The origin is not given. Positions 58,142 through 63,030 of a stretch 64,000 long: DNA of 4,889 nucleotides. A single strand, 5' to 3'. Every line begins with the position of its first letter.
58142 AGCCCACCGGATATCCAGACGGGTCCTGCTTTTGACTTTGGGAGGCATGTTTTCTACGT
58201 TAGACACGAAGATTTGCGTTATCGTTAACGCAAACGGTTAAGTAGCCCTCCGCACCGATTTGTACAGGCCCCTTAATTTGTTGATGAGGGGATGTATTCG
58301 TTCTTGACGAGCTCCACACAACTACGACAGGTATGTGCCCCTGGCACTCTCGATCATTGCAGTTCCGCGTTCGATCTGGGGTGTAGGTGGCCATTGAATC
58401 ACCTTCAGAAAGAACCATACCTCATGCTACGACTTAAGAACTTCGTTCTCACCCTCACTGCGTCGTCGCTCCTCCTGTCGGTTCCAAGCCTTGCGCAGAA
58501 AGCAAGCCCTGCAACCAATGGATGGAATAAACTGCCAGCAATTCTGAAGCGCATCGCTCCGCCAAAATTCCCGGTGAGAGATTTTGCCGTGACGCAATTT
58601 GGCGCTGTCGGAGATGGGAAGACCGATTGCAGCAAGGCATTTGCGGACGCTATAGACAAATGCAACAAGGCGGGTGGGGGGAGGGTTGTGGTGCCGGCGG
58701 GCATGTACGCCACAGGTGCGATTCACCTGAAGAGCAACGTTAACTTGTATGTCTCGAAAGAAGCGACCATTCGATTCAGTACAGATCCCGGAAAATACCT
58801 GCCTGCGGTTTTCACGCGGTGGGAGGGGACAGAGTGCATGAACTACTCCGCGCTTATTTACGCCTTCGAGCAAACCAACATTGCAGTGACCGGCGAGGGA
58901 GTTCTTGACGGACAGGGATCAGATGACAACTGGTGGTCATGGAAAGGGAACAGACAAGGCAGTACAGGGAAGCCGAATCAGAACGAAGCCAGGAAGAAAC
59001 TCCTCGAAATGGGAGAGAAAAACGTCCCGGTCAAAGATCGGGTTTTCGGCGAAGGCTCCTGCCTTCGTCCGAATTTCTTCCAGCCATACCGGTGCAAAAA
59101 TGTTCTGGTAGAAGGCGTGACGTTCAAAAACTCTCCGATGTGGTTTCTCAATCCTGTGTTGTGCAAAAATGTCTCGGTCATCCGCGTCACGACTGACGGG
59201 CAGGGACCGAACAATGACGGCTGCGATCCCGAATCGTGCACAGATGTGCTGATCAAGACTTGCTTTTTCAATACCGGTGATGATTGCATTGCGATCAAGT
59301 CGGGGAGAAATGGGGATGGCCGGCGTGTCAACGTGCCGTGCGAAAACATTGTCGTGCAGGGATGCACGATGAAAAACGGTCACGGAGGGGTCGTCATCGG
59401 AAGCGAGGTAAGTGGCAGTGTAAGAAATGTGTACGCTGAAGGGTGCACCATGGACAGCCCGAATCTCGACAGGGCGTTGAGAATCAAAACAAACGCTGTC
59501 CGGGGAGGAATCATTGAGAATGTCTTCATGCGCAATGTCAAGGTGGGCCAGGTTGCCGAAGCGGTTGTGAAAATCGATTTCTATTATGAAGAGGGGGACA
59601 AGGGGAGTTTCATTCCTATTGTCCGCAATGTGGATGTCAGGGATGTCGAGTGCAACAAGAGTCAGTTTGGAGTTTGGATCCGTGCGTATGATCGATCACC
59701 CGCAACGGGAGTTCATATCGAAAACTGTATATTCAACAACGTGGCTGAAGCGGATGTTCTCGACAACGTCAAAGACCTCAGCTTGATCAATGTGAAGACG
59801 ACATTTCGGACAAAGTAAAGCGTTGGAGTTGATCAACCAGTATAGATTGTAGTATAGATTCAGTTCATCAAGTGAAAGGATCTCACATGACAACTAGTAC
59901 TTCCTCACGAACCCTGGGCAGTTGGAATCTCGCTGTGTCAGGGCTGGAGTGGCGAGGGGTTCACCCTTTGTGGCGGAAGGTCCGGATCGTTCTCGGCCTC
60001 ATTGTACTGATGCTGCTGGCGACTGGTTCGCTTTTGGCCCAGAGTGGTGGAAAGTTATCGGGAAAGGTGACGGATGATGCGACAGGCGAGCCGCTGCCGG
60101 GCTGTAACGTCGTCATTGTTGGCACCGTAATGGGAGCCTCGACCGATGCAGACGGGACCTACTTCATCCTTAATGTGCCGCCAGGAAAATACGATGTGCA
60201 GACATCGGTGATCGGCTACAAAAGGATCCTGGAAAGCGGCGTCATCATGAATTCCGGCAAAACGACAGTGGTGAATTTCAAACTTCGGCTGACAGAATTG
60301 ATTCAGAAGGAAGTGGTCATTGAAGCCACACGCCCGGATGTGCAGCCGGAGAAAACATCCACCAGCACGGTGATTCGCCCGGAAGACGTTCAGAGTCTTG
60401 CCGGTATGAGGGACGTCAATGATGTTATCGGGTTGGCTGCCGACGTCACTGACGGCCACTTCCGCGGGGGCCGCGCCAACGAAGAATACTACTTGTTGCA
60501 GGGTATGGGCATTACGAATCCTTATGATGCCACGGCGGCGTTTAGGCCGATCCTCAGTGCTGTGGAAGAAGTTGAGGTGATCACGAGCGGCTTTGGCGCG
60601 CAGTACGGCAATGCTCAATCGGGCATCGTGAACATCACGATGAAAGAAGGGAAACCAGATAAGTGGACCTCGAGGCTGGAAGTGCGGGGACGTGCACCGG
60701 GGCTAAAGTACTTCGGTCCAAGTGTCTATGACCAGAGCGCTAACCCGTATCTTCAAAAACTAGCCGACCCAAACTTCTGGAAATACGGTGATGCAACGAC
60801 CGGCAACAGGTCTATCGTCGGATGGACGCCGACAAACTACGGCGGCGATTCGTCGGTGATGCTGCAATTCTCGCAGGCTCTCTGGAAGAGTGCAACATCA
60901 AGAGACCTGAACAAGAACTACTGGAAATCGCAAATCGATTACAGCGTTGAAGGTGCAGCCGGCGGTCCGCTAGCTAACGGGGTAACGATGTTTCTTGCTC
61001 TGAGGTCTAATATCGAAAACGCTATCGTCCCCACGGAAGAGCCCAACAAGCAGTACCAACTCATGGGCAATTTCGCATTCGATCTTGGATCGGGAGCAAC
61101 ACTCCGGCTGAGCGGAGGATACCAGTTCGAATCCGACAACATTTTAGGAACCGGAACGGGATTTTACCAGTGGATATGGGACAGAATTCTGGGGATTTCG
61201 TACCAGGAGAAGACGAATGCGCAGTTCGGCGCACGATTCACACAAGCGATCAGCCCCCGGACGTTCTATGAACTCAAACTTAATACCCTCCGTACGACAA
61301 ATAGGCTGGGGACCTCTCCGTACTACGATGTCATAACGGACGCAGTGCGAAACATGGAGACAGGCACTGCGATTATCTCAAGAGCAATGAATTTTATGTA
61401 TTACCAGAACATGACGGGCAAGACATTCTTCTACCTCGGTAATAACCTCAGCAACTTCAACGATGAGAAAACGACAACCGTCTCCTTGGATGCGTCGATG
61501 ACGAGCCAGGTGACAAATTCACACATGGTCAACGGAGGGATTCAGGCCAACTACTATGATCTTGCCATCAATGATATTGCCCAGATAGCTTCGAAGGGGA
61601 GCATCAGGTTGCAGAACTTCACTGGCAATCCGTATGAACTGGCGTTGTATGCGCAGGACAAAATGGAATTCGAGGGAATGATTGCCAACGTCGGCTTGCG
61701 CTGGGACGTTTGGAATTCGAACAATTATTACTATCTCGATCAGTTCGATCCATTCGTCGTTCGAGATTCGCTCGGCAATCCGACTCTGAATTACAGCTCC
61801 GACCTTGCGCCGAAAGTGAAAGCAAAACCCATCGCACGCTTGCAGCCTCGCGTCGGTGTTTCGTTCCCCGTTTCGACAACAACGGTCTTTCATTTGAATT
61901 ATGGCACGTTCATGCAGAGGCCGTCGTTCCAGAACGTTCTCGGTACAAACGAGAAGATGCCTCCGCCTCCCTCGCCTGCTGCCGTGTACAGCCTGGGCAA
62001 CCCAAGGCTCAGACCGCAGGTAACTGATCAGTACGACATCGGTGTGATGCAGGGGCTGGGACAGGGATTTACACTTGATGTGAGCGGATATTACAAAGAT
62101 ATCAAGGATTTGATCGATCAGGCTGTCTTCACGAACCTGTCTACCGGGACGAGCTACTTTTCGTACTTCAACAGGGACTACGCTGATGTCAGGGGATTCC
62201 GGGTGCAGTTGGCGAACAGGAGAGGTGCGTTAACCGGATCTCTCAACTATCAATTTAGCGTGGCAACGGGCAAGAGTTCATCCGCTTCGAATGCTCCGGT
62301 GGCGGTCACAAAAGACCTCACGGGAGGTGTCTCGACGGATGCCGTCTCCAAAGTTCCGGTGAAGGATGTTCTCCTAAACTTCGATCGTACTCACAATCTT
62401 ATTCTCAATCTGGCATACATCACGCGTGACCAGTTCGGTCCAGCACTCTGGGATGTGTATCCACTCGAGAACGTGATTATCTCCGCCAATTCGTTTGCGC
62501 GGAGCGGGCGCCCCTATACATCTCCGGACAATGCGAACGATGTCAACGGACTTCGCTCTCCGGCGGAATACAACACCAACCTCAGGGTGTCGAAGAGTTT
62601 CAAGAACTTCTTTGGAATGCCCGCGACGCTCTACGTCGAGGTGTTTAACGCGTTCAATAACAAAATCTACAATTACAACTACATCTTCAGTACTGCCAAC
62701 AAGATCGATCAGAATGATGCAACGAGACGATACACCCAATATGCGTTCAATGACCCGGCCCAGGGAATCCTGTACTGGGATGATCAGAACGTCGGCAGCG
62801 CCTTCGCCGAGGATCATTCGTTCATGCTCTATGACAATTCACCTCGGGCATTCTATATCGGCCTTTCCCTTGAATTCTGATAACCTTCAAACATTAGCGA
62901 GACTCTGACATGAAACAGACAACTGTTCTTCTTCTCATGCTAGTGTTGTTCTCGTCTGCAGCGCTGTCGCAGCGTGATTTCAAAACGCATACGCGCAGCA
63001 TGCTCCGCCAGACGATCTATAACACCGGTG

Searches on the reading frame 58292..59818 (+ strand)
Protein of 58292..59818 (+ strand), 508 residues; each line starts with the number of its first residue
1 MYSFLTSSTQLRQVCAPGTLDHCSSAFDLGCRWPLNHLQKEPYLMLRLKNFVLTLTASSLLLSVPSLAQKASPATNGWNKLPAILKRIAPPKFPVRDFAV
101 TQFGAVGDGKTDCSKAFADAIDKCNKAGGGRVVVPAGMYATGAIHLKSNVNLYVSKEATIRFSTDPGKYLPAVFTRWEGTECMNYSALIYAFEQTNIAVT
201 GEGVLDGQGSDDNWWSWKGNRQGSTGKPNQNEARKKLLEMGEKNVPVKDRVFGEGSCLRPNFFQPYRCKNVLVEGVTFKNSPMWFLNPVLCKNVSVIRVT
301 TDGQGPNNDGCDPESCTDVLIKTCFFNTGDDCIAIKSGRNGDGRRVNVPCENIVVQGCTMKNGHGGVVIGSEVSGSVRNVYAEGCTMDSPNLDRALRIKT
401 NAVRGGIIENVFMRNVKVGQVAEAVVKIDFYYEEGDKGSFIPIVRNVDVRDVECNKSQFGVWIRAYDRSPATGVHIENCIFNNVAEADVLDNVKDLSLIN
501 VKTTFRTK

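Call 14: search_protein_families(library=pfam, proteins=[window:58292-59818:+])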
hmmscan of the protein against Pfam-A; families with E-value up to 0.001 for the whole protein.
window:58292-59818:+ (508 aa): 2 families
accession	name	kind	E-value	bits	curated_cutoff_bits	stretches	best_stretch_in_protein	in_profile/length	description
PF00295.23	Glyco_hydro_28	-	2.5e-35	122.5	22.9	2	259-436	90-257/324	Glycosyl hydrolases family 28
PF12708.12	Pect-lyase_RHGA_epim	-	3.6e-09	37.2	27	1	100-153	4-59/213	Rhamnogalacturonase A/epimerase, pectate lyase-like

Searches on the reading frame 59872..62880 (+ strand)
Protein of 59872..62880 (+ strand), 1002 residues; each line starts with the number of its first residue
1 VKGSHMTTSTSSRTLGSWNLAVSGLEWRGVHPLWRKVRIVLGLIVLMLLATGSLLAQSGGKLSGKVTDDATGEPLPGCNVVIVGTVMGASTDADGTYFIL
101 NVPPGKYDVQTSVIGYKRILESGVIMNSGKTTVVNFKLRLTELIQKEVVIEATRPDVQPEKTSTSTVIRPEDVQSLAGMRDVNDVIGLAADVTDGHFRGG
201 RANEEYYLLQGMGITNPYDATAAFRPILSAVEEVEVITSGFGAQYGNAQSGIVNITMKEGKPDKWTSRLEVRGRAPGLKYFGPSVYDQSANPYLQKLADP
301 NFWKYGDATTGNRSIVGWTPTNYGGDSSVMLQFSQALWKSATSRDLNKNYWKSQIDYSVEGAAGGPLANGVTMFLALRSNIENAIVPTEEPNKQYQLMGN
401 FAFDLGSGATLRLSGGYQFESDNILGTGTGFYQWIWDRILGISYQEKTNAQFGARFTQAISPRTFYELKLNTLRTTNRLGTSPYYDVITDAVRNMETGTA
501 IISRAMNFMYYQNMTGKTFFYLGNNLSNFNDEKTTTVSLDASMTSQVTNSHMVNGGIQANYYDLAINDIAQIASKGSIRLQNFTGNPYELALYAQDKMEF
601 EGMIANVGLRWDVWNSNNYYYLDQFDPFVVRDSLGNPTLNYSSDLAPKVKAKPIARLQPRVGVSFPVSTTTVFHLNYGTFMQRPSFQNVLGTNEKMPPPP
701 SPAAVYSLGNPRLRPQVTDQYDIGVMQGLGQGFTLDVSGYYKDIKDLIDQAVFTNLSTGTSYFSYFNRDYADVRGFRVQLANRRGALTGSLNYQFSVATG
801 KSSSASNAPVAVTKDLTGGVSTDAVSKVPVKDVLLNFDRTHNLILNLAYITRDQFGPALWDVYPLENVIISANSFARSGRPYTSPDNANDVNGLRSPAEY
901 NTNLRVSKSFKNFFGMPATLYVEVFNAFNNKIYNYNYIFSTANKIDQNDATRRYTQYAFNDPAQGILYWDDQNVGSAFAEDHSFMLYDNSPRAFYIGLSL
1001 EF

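Call 14: search_protein_families(library=pfam, proteins=[window:59872-62880:+])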
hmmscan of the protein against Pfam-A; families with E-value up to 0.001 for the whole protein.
window:59872-62880:+ (1002 aa): 3 families
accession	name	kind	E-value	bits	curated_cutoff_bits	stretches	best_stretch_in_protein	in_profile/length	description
PF00593.30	TonB_dep_Rec_b-barrel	-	2.3e-21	77.6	27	1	421-926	11-435/436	TonB dependent receptor-like, beta-barrel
PF13620.12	CarboxypepD_reg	-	1.1e-17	64.5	32.3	1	62-139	2-82/82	Carboxypeptidase regulatory-like domain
PF13715.12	CarbopepD_reg_2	-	1.9e-17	63.5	32.2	1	62-150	1-88/88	CarboxypepD_reg-like domain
